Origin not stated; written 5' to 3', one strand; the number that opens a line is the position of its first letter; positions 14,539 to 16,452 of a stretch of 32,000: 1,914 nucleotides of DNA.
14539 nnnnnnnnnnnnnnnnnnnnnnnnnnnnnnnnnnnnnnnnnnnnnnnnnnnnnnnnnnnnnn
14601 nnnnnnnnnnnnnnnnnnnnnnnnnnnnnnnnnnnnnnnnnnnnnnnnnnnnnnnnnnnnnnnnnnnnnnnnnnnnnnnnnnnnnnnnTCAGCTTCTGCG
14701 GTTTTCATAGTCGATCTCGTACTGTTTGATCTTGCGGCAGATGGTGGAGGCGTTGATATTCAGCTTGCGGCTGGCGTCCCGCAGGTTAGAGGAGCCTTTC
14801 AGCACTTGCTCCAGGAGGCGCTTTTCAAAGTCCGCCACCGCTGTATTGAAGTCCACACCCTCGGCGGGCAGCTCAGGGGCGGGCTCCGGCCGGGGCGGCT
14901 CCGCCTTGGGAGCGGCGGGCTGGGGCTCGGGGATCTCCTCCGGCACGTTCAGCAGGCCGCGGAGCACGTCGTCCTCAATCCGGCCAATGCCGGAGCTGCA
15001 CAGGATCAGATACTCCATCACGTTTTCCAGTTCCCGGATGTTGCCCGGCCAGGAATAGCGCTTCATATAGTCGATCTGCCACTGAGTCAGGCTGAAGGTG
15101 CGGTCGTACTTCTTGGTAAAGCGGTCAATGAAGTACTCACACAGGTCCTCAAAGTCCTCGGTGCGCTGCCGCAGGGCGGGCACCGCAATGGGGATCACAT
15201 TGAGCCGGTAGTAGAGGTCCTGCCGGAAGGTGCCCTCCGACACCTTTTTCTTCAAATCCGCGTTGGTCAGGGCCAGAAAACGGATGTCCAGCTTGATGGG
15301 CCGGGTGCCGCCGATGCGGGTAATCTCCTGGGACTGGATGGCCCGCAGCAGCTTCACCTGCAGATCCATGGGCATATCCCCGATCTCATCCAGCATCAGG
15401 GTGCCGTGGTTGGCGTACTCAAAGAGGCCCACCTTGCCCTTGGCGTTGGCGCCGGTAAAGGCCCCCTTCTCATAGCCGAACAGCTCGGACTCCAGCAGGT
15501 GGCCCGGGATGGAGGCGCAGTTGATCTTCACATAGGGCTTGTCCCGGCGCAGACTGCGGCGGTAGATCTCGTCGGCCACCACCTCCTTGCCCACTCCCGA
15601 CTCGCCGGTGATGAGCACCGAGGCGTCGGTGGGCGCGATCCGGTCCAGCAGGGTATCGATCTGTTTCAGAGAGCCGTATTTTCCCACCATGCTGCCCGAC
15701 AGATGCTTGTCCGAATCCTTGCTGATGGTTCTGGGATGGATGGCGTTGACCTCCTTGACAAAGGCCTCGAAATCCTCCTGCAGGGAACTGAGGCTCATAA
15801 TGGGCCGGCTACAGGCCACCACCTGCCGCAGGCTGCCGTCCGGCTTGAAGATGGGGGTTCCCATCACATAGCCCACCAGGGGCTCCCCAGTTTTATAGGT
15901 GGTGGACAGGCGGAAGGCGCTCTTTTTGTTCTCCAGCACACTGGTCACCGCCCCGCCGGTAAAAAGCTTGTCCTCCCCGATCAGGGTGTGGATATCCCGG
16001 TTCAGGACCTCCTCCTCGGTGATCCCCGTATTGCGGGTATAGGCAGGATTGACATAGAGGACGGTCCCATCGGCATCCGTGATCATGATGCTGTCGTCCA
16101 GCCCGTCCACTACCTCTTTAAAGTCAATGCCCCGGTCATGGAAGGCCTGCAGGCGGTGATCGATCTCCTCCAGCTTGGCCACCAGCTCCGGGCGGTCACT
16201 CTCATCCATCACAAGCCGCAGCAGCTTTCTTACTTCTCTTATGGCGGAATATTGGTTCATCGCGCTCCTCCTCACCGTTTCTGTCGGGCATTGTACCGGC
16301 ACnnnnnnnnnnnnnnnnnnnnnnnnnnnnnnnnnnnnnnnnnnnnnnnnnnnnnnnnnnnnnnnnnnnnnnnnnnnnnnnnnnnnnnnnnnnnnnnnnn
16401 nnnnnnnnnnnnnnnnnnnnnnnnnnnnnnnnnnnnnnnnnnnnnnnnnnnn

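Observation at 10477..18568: Six sigma-54 promoters and eight copies of one dyad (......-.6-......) organise a ~13-kb regulon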

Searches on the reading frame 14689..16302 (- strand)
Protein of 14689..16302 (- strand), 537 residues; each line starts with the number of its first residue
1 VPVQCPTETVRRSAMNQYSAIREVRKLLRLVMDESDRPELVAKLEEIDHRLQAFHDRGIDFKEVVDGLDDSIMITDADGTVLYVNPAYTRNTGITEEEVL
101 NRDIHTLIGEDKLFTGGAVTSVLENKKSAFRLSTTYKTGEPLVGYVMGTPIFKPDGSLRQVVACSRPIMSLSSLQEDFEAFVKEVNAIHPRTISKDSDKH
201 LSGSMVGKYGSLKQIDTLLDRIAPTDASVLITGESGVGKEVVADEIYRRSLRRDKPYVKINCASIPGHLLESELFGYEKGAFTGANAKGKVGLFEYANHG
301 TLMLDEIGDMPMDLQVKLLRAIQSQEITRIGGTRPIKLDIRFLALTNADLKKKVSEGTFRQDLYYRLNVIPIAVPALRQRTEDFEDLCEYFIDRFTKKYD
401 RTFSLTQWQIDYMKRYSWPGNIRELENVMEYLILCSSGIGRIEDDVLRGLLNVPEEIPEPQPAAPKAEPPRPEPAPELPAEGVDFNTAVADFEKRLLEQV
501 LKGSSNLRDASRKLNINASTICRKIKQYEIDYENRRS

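Call 10: search_protein_families(library=pfam, proteins=[window:14689-16302:-])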
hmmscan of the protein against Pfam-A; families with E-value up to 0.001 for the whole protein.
window:14689-16302:- (537 aa): 10 families
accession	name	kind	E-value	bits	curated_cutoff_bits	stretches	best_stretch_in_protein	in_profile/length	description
PF00158.32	Sigma54_activat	-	9.4e-67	224.3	20.2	1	206-372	2-167/168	Sigma-54 interaction domain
PF25601.1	AAA_lid_14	-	9.9e-17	61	27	1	378-438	1-62/87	AAA+ ATPase lid domain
PF14532.12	Sigma54_activ_2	-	1.2e-15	58.4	25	1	211-377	6-138/138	Sigma-54 interaction domain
PF00989.32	PAS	-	7.1e-13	49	22.6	1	60-163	2-108/113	PAS fold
PF13426.13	PAS_9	-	2.5e-09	37.8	27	1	69-166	1-99/103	PAS domain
PF08448.16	PAS_4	-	4e-07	30.7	23.1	1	66-168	2-105/110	PAS fold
PF02954.25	HTH_8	-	2.3e-06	27.7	22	1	489-528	2-42/42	Bacterial regulatory protein, Fis family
PF18024.7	HTH_50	-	6.6e-05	23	27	1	488-530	7-49/50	Helix-turn-helix domain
PF13191.12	AAA_16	-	0.00023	22.2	32.6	1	211-265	8-63/167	AAA ATPase domain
PF13188.13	PAS_8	-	0.00032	20.9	21.8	0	61-111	3-50/65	PAS domain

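Call 12: search_protein_families(library=ncbifam, proteins=[window:14689-16302:-])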
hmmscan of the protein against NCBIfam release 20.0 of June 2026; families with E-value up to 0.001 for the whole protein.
window:14689-16302:- (537 aa): 30 families (the best 25 are shown)
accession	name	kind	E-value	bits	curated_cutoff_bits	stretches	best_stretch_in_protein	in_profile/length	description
NF041552.1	TF_PrdR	equivalog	3.2e-110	369.2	795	1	47-529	122-577/577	sigma-54 dependent transcriptional regulator PrdR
TIGR01817.1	nifA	equivalog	5.4e-90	302.7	528.85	1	191-434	184-426/534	nif-specific transcriptional activator NifA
NF050807.1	TransRegFlbDCaul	equivalog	9.4e-89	298.3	750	1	204-529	119-439/454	sigma-54-dependent transcriptional regulator FlbD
NF003451.0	PRK05022.1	equivalog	8.9e-88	295.2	476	1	185-530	172-510/512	nitric oxide reductase transcriptional regulator NorR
TIGR01818.1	ntrC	equivalog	3.9e-86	289.7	558.6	1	196-527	127-462/463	nitrogen regulation protein NR(I)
TIGR02915.1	PEP_resp_reg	equivalog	3.2e-84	283.3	502.6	1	191-438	127-374/445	PEP-CTERM-box response regulator transcription factor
NF008469.0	PRK11361.1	equivalog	1.3e-83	281.2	714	1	204-531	144-457/461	acetoacetate metabolism transcriptional regulator AtoC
NF038308.1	RNA_repair_RtcR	equivalog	2.2e-83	280.9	650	1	197-514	174-496/530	RNA repair transcriptional activator RtcR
NF049963.1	RespRegFlgRCampy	domain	7.2e-80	268.9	750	1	191-437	118-368/429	fla regulon two-component system response regulator FlgR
TIGR02329.1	propionate_PrpR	equivalog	1.7e-79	267.9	499.2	1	199-448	208-464/526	propionate catabolism operon regulatory protein PrpR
NF011953.0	PRK15424.1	equivalog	1.8e-74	251.3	703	1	192-528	208-534/538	propionate catabolism operon regulatory protein PrpR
NF041946.1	LuxO_transreg_Vib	equivalog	2e-74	251.1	800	1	195-529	125-461/463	quorum-sensing sigma-54 dependent transcriptional regulator LuxO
NF007689.0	PRK10365.1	equivalog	5.2e-72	243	760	1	201-434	137-370/441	sigma-54-dependent response regulator transcription factor ZraR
NF041906.1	V4R_TF_MobR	exception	3.6e-71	240.3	999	1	169-526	198-542/544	phenol degradation transcriptional regulator MobR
NF011958.0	PRK15429.1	equivalog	1.7e-70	238.5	830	1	203-438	379-614/692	formate hydrogenlyase transcriptional activator FlhA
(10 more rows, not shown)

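Call 14: find_homologous_proteins(query=window:14689-16302:-, max_evalue=1e-50)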
Query window:14689-16302:- (537 aa): 7734 proteins with E <= 1e-50 among 8000 candidates; the best 120 are listed.
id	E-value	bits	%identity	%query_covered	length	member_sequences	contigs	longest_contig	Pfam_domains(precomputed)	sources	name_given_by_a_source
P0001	0.0e+0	1153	98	97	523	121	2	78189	PF13426.14,PF00158.33,PF25601.2,PF02954.26,PF08448.17,PF00989.32,PF14532.13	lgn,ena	-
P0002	0.0e+0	1053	90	97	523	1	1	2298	PF13426.14,PF00158.33,PF25601.2,PF02954.26,PF18024.8,PF08448.17,PF00989.32,PF14532.13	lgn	-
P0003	0.0e+0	1022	87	97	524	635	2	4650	PF13426.14,PF00158.33,PF25601.2,PF02954.26,PF18024.8,PF08448.17,PF00989.32,PF14532.13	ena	-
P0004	6.5e-296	1000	84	97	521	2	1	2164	PF13426.14,PF00158.33,PF25601.2,PF02954.26,PF18024.8,PF08448.17,PF00989.32,PF14532.13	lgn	-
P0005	1.1e-294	996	84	97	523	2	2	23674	PF13426.14,PF00158.33,PF25601.2,PF02954.26,PF18024.8,PF08448.17,PF00989.32,PF14532.13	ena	-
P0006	3.1e-293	991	84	97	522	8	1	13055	PF13426.14,PF00158.33,PF25601.2,PF18024.8,PF08448.17,PF00989.32,PF14532.13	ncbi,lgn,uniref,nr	ncbi:sigma-54 interaction domain-containing protein [Pseudoflavonifractor phocaeensis]|uniref:sigma-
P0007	4.4e-293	991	82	99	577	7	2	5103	PF13426.14,PF00158.33,PF25601.2,PF02954.26,PF18024.8,PF08448.17,PF00989.32,PF14532.13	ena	-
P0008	5.2e-291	984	85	97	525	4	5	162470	PF13426.14,PF00158.33,PF25601.2,PF02954.26,PF18024.8,PF00989.32,PF14532.13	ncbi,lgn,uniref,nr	ncbi:sigma 54-interacting transcriptional regulator [Flavonifractor sp. AGMB03687]|uniref:sigma-54 i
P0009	5.8e-290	981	84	97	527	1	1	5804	PF13426.14,PF00158.33,PF25601.2,PF02954.26,PF18024.8,PF08448.17,PF00989.32,PF14532.13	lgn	-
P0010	4.0e-288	975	88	92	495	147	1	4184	PF13426.14,PF00158.33,PF25601.2,PF02954.26,PF18024.8,PF08448.17,PF00989.32,PF14532.13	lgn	-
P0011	2.0e-284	962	82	97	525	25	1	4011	PF13426.14,PF00158.33,PF25601.2,PF02954.26,PF18024.8,PF08448.17,PF00989.32,PF14532.13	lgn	-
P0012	1.3e-282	956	80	97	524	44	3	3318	PF13426.14,PF00158.33,PF25601.2,PF02954.26,PF18024.8,PF08448.17,PF00989.32,PF14532.13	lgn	-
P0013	3.7e-268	909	81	97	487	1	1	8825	PF13426.14,PF00158.33,PF25601.2,PF02954.26,PF18024.8,PF08448.17,PF00989.32,PF14532.13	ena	-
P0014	5.1e-265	898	75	97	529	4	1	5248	PF13426.14,PF00158.33,PF25601.2,PF02954.26,PF18024.8,PF08448.17,PF00989.32,PF14532.13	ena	-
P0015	3.3e-253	859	89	82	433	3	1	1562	PF00158.33,PF25601.2,PF02954.26,PF18024.8,PF14532.13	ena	-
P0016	1.2e-247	841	72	97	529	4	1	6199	PF13426.14,PF00158.33,PF25601.2,PF18024.8,PF08448.17,PF00989.32,PF14532.13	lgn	-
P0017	2.4e-243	827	71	97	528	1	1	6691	PF13426.14,PF00158.33,PF25601.2,PF18024.8,PF08448.17,PF00989.32,PF14532.13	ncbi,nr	ncbi:MAG: PAS domain-containing protein [Clostridia bacterium]|nr:PAS domain-containing protein [Clo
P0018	5.2e-240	816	69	97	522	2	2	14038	PF13426.14,PF00158.33,PF25601.2,PF02954.26,PF18024.8,PF08448.17,PF00989.32,PF14532.13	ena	-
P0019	4.2e-239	813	70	97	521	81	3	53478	PF13426.14,PF00158.33,PF25601.2,PF08448.17,PF00989.32,PF14532.13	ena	-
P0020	2.2e-238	810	71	97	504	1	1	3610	PF13426.14,PF00158.33,PF25601.2,PF02954.26,PF08448.17,PF00989.32,PF14532.13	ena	-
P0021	1.4e-236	805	69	97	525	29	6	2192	PF13426.14,PF00158.33,PF25601.2,PF18024.8,PF08448.17,PF00989.32,PF14532.13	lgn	-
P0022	3.5e-235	800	68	97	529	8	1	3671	PF13426.14,PF00158.33,PF25601.2,PF18024.8,PF00989.32,PF14532.13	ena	-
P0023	1.4e-234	798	69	97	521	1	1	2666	PF13426.14,PF00158.33,PF25601.2,PF02954.26,PF18024.8,PF00989.32,PF14532.13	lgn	-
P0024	5.3e-234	796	69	97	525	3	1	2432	PF13426.14,PF00158.33,PF25601.2,PF02954.26,PF18024.8,PF08448.17,PF00989.32,PF14532.13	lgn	-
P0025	6.3e-234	796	69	97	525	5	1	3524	PF13426.14,PF00158.33,PF25601.2,PF18024.8,PF08448.17,PF00989.32,PF14532.13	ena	-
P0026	8.9e-233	792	68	97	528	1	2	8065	PF13426.14,PF00158.33,PF25601.2,PF08448.17,PF00989.32,PF14532.13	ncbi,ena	-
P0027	1.7e-232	791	69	97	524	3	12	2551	PF13426.14,PF00158.33,PF25601.2,PF18024.8,PF08448.17,PF00989.32,PF14532.13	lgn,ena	-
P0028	4.0e-232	790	68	97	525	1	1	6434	PF13426.14,PF00158.33,PF25601.2,PF18024.8,PF08448.17,PF00989.32,PF14532.13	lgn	-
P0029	2.9e-231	787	67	97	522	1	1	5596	PF13426.14,PF00158.33,PF25601.2,PF18024.8,PF08448.17,PF00989.32,PF14532.13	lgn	-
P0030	4.5e-231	786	69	97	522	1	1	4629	PF13426.14,PF00158.33,PF25601.2,PF08448.17,PF00989.32,PF14532.13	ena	-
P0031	2.4e-228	777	68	97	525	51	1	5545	PF13426.14,PF00158.33,PF25601.2,PF18024.8,PF00989.32,PF14532.13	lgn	-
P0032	3.7e-227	773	70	94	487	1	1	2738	PF13426.14,PF00158.33,PF25601.2,PF02954.26,PF08448.17,PF00989.32,PF14532.13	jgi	-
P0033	2.5e-226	771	68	98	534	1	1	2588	PF13426.14,PF00158.33,PF25601.2,PF18024.8,PF08448.17,PF00989.32,PF14532.13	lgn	-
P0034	2.5e-226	771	67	97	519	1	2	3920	PF13426.14,PF00158.33,PF25601.2,PF18024.8,PF08448.17,PF00989.32,PF14532.13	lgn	-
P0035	3.6e-226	770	66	97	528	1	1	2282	PF13426.14,PF00158.33,PF25601.2,PF02954.26,PF18024.8,PF08448.17,PF00989.32,PF14532.13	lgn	-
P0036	1.8e-225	768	66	97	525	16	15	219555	PF13426.14,PF00158.33,PF25601.2,PF02954.26,PF18024.8,PF08448.17,PF00989.32,PF14532.13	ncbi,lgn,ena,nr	ncbi:MAG: sigma 54-interacting transcriptional regulator [Oscillibacter sp.]|nr:sigma 54-interacting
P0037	4.4e-225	767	67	97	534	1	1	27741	PF13426.14,PF00158.33,PF25601.2,PF18024.8,PF08448.17,PF00989.32,PF14532.13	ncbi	-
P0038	6.7e-225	766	65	97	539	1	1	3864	PF13426.14,PF00158.33,PF25601.2,PF18024.8,PF08448.17,PF00989.32,PF14532.13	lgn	-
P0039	1.2e-224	765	68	97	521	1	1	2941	PF13426.14,PF00158.33,PF25601.2,PF08448.17,PF00989.32,PF14532.13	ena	-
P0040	2.8e-223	761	65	97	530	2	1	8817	PF00158.33,PF25601.2,PF18024.8,PF08448.17,PF00989.32,PF14532.13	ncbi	-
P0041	9.6e-222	756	64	97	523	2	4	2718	PF13426.14,PF00158.33,PF25601.2,PF02954.26,PF18024.8,PF08448.17,PF00989.32,PF14532.13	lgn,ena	-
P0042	1.2e-221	755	65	97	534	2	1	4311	PF13426.14,PF00158.33,PF25601.2,PF18024.8,PF08448.17,PF00989.32,PF14532.13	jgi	-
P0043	5.8e-221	753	66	97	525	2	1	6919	PF13426.14,PF00158.33,PF25601.2,PF02954.26,PF18024.8,PF08448.17,PF00989.32,PF14532.13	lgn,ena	-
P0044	1.3e-214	732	65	97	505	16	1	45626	PF13426.14,PF00158.33,PF25601.2,PF02954.26,PF08448.17,PF00989.32,PF14532.13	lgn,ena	-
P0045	5.8e-214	730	65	97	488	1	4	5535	PF13426.14,PF00158.33,PF25601.2,PF18024.8,PF00989.32,PF14532.13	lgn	-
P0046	6.8e-214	730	65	97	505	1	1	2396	PF13426.14,PF00158.33,PF25601.2,PF02954.26,PF18024.8,PF08448.17,PF00989.32,PF14532.13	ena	-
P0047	1.2e-212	726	63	97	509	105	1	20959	PF13426.14,PF00158.33,PF25601.2,PF02954.26,PF18024.8,PF08448.17,PF00989.32,PF14532.13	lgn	-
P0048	1.2e-212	726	64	97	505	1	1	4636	PF13426.14,PF00158.33,PF25601.2,PF02954.26,PF08448.17,PF00989.32,PF14532.13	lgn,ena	-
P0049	1.9e-212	725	64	97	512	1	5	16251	PF13426.14,PF00158.33,PF25601.2,PF02954.26,PF08448.17,PF00989.32,PF14532.13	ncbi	-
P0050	2.8e-212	724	64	97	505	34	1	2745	PF13426.14,PF00158.33,PF25601.2,PF02954.26,PF18024.8,PF08448.17,PF00989.32,PF14532.13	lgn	-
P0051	4.1e-212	724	65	97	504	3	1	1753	PF13426.14,PF00158.33,PF25601.2,PF02954.26,PF18024.8,PF08448.17,PF00989.32,PF14532.13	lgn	-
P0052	4.1e-212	724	64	97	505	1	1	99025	PF13426.14,PF00158.33,PF25601.2,PF02954.26,PF08448.17,PF00989.32,PF14532.13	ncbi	-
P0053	7.2e-212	723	64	97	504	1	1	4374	PF13426.14,PF00158.33,PF25601.2,PF02954.26,PF18024.8,PF08448.17,PF00989.32,PF14532.13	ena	-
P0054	2.0e-211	722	64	97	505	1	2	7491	PF13426.14,PF00158.33,PF25601.2,PF02954.26,PF08448.17,PF00989.32,PF14532.13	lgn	-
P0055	3.4e-211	721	64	97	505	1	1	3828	PF13426.14,PF00158.33,PF25601.2,PF02954.26,PF08448.17,PF00989.32,PF14532.13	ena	-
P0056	5.3e-211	720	62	97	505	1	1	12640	PF13426.14,PF00158.33,PF25601.2,PF02954.26,PF18024.8,PF08448.17,PF00989.32,PF14532.13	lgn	-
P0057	7.2e-211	720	64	97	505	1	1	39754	PF13426.14,PF00158.33,PF25601.2,PF02954.26,PF08448.17,PF00989.32,PF14532.13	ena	-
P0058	7.7e-211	720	63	97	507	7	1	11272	PF13426.14,PF00158.33,PF25601.2,PF02954.26,PF18024.8,PF08448.17,PF00004.36,PF00989.32,PF14532.13,PF13191.13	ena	-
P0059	9.3e-210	716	65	95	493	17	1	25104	PF13426.14,PF00158.33,PF25601.2,PF02954.26,PF18024.8,PF08448.17,PF00989.32,PF14532.13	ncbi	-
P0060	3.2e-209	714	64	97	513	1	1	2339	PF13426.14,PF00158.33,PF25601.2,PF02954.26,PF18024.8,PF08448.17,PF00989.32,PF14532.13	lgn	-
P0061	9.0e-209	713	63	97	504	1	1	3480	PF13426.14,PF00158.33,PF25601.2,PF02954.26,PF18024.8,PF08448.17,PF00989.32,PF14532.13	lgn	-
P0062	1.3e-208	712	63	97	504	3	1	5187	PF13426.14,PF00158.33,PF25601.2,PF02954.26,PF18024.8,PF08448.17,PF00989.32,PF14532.13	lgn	-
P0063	1.3e-208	712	61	97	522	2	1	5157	PF13426.14,PF00158.33,PF25601.2,PF02954.26,PF18024.8,PF08448.17,PF00989.32,PF14532.13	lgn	-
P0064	4.2e-208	711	62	97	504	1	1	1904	PF13426.14,PF00158.33,PF25601.2,PF02954.26,PF18024.8,PF08448.17,PF00989.32,PF14532.13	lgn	-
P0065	5.6e-208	710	62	97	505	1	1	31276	PF13426.14,PF00158.33,PF25601.2,PF02954.26,PF18024.8,PF08448.17,PF00989.32,PF14532.13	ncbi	-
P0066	6.4e-208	710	62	97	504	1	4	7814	PF13426.14,PF00158.33,PF25601.2,PF02954.26,PF18024.8,PF08448.17,PF00989.32,PF14532.13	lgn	-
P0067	7.7e-208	710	62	97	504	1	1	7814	PF13426.14,PF00158.33,PF25601.2,PF02954.26,PF18024.8,PF08448.17,PF00989.32,PF14532.13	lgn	-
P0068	1.1e-207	709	62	97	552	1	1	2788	PF13426.14,PF00158.33,PF25601.2,PF02954.26,PF18024.8,PF08448.17,PF00989.32,PF14532.13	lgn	-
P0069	1.4e-207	709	62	97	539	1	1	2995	PF13426.14,PF00158.33,PF25601.2,PF02954.26,PF18024.8,PF08448.17,PF00989.32,PF14532.13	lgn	-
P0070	1.4e-207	709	59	96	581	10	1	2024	PF13426.14,PF00158.33,PF25601.2,PF02954.26,PF18024.8,PF08448.17,PF00989.32,PF14532.13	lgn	-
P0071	2.4e-207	708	62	97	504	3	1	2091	PF13426.14,PF00158.33,PF25601.2,PF02954.26,PF18024.8,PF08448.17,PF00989.32,PF14532.13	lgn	-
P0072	4.4e-207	707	62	97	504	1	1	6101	PF13426.14,PF00158.33,PF25601.2,PF02954.26,PF18024.8,PF08448.17,PF00989.32,PF14532.13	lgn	-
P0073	5.0e-207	707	63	97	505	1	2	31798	PF13426.14,PF00158.33,PF25601.2,PF02954.26,PF18024.8,PF08448.17,PF00989.32,PF14532.13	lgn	-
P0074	4.4e-206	704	63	97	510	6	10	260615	PF13426.14,PF00158.33,PF25601.2,PF18024.8,PF08448.17,PF00989.32,PF14532.13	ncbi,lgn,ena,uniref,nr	ncbi:PAS domain S-box-containing protein [Catenibacillus scindens]|uniref:HTH-type transcriptional r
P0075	6.0e-206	703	63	97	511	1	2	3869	PF13426.14,PF00158.33,PF25601.2,PF02954.26,PF18024.8,PF08448.17,PF00989.32,PF14532.13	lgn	-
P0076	7.4e-206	703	63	97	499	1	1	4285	PF13426.14,PF00158.33,PF25601.2,PF18024.8,PF08448.17,PF00989.32,PF14532.13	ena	-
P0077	1.1e-205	703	62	97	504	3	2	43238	PF13426.14,PF00158.33,PF25601.2,PF02954.26,PF18024.8,PF08448.17,PF00989.32,PF14532.13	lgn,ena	-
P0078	1.6e-205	702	64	96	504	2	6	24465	PF13426.14,PF00158.33,PF25601.2,PF02954.26,PF18024.8,PF08448.17,PF00989.32,PF14532.13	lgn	-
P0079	4.0e-205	701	62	97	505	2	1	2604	PF13426.14,PF00158.33,PF25601.2,PF18024.8,PF08448.17,PF00989.32,PF14532.13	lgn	-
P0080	1.8e-204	699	63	96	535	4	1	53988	PF13426.14,PF00158.33,PF25601.2,PF18024.8,PF08448.17,PF00989.32,PF14532.13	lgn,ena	-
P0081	1.9e-204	699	62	97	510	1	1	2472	PF13426.14,PF00158.33,PF25601.2,PF02954.26,PF18024.8,PF08448.17,PF00989.32,PF14532.13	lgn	-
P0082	2.0e-204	698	63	97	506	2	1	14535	PF13426.14,PF00158.33,PF25601.2,PF18024.8,PF08448.17,PF00989.32,PF14532.13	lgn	-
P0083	5.7e-204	697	63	96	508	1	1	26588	PF13426.14,PF00158.33,PF25601.2,PF02954.26,PF18024.8,PF08448.17,PF00989.32,PF14532.13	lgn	-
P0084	7.6e-204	697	60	97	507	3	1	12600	PF13426.14,PF13188.14,PF00158.33,PF25601.2,PF02954.26,PF18024.8,PF08448.17,PF00989.32,PF14532.13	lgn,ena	-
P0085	9.1e-204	696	63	96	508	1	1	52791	PF13426.14,PF00158.33,PF25601.2,PF02954.26,PF18024.8,PF08448.17,PF00989.32,PF14532.13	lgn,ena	-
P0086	1.2e-203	696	64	96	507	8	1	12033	PF13426.14,PF00158.33,PF25601.2,PF18024.8,PF08448.17,PF00989.32,PF14532.13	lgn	-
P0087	1.8e-203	695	63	96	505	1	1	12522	PF13426.14,PF00158.33,PF25601.2,PF02954.26,PF18024.8,PF08448.17,PF00989.32,PF14532.13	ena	-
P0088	2.4e-203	695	63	96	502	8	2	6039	PF13426.14,PF00158.33,PF25601.2,PF18024.8,PF08448.17,PF00989.32,PF14532.13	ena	-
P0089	2.4e-203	695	61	97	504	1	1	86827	PF13426.14,PF00158.33,PF25601.2,PF02954.26,PF18024.8,PF08448.17,PF00989.32,PF14532.13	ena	-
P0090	3.7e-203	694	60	97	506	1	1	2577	PF13426.14,PF00158.33,PF25601.2,PF02954.26,PF18024.8,PF08448.17,PF00989.32,PF14532.13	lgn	-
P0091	4.7e-203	694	62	96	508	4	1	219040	PF13426.14,PF00158.33,PF25601.2,PF18024.8,PF08448.17,PF00989.32,PF14532.13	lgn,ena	-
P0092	1.5e-201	689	61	97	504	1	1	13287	PF13426.14,PF00158.33,PF25601.2,PF02954.26,PF18024.8,PF08448.17,PF00989.32,PF14532.13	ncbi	-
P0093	1.0e-200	686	62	97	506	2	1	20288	PF13426.14,PF00158.33,PF25601.2,PF02954.26,PF18024.8,PF08448.17,PF00989.32,PF14532.13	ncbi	-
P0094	4.7e-200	684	61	96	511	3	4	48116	PF13426.14,PF00158.33,PF25601.2,PF18024.8,PF08448.17,PF00989.32,PF14532.13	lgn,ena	-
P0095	2.1e-199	682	60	97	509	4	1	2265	PF13426.14,PF00158.33,PF25601.2,PF02954.26,PF18024.8,PF08448.17,PF00989.32,PF14532.13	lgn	-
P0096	2.9e-199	681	59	97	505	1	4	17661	PF13426.14,PF00158.33,PF25601.2,PF18024.8,PF08448.17,PF00989.32,PF14532.13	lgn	-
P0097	9.6e-199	680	61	97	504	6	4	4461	PF13426.14,PF13188.14,PF00158.33,PF25601.2,PF02954.26,PF18024.8,PF08448.17,PF00989.32,PF14532.13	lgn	-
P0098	5.7e-198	677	62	96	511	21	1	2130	PF13426.14,PF00158.33,PF25601.2,PF18024.8,PF08448.17,PF00989.32,PF14532.13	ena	-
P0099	2.2e-197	675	61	97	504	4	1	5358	PF13426.14,PF00158.33,PF25601.2,PF02954.26,PF18024.8,PF08448.17,PF00989.32,PF14532.13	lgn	-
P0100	2.2e-197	675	60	96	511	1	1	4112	PF13426.14,PF00158.33,PF25601.2,PF18024.8,PF08448.17,PF00989.32,PF14532.13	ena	-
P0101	6.5e-194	664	61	97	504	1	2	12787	PF13426.14,PF00158.33,PF25601.2,PF08448.17,PF00989.32,PF14532.13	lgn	-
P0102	9.4e-194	663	59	97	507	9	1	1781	PF13426.14,PF00158.33,PF25601.2,PF02954.26,PF18024.8,PF08448.17,PF00989.32,PF14532.13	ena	-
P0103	1.9e-191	656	59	96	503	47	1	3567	PF13426.14,PF00158.33,PF25601.2,PF18024.8,PF08448.17,PF00989.32,PF14532.13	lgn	-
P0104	1.3e-190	653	59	96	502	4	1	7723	PF13426.14,PF00158.33,PF25601.2,PF02954.26,PF18024.8,PF08448.17,PF00989.32,PF14532.13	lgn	-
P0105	1.4e-189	649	57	97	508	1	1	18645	PF13426.14,PF00158.33,PF25601.2,PF02954.26,PF18024.8,PF08448.17,PF00989.32,PF14532.13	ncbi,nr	ncbi:MAG: sigma 54-interacting transcriptional regulator [Lachnospiraceae bacterium]|nr:sigma 54-int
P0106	4.8e-188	644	56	97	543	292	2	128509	PF00158.33,PF25601.2,PF02954.26,PF18024.8,PF08448.17,PF00989.32,PF14532.13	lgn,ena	-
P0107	4.9e-188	644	58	96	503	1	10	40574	PF13426.14,PF00158.33,PF25601.2,PF02954.26,PF18024.8,PF08448.17,PF00989.32,PF14532.13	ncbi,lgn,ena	-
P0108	1.0e-187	643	58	97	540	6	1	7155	PF13426.14,PF00158.33,PF25601.2,PF02954.26,PF18024.8,PF08448.17,PF00989.32,PF14532.13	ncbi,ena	-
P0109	2.3e-187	642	58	96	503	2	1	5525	PF13426.14,PF00158.33,PF25601.2,PF02954.26,PF18024.8,PF08448.17,PF00989.32,PF14532.13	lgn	-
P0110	4.2e-187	641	60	97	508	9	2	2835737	PF13426.14,PF00158.33,PF25601.2,PF18024.8,PF08448.17,PF00989.32,PF14532.13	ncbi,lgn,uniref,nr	ncbi:transcriptional regulator containing GAF, AAA-type ATPase [Clostridium sp. SY8519]|uniref:sigma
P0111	6.4e-181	621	89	59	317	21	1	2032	PF00158.33,PF25601.2,PF02954.26,PF18024.8,PF14532.13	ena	-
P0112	8.1e-181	621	53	97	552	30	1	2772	PF00158.33,PF25601.2,PF02954.26,PF18024.8,PF00989.32,PF14532.13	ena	-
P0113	8.8e-181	620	59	96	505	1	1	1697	PF13426.14,PF00158.33,PF25601.2,PF02954.26,PF08448.17,PF00989.32,PF14532.13,PF07728.21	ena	-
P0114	1.2e-180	620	57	96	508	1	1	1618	PF13426.14,PF00158.33,PF25601.2,PF18024.8,PF08448.17,PF00989.32,PF14532.13,PF07728.21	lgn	-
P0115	9.7e-180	617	54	97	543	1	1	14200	PF00158.33,PF25601.2,PF02954.26,PF18024.8,PF00989.32,PF14532.13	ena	-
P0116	8.9e-179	614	52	97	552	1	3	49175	PF00158.33,PF25601.2,PF02954.26,PF18024.8,PF00989.32,PF14532.13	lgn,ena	-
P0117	9.3e-179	614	52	97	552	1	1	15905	PF00158.33,PF25601.2,PF02954.26,PF18024.8,PF00989.32,PF14532.13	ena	-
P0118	1.6e-178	613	52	97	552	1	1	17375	PF00158.33,PF25601.2,PF02954.26,PF18024.8,PF00989.32,PF14532.13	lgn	-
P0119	1.7e-178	613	52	97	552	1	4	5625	PF00158.33,PF25601.2,PF02954.26,PF18024.8,PF00989.32,PF14532.13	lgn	-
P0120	1.7e-178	613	52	97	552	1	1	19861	PF00158.33,PF25601.2,PF02954.26,PF18024.8,PF00989.32,PF14532.13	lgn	-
